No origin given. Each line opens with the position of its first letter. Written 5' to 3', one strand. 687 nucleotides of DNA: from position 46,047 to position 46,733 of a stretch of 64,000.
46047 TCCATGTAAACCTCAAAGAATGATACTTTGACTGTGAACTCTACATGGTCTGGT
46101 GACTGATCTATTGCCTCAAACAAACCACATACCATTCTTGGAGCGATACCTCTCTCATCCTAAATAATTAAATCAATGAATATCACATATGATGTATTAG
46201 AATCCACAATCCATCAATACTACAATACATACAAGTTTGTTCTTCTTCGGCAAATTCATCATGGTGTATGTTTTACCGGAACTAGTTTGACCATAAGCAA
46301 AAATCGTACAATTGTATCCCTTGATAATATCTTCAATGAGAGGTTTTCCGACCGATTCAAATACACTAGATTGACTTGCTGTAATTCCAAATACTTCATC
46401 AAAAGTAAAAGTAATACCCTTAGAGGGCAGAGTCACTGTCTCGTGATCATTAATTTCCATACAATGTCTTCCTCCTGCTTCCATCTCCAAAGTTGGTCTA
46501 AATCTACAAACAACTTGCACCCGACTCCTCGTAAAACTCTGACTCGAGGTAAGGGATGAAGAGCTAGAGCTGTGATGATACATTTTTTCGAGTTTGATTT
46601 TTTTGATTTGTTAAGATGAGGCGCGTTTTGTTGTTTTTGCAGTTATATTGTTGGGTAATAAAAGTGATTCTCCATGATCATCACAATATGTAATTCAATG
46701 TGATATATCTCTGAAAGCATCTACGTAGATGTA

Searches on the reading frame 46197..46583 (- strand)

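Call 17: search_protein_families(library=pfam, proteins=[window:46197-46583:-], max_evalue=0.001)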
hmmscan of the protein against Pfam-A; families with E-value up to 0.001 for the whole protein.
window:46197-46583:- (128 aa): 2 families
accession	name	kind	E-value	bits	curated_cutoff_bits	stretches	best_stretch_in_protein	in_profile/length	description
PF00225.29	Kinesin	-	1.7e-23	83.5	29.3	1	46-113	30-97/327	Kinesin motor domain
PF16796.11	Microtub_bd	-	1.4e-17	64.5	27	1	19-114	19-113/155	Microtubule binding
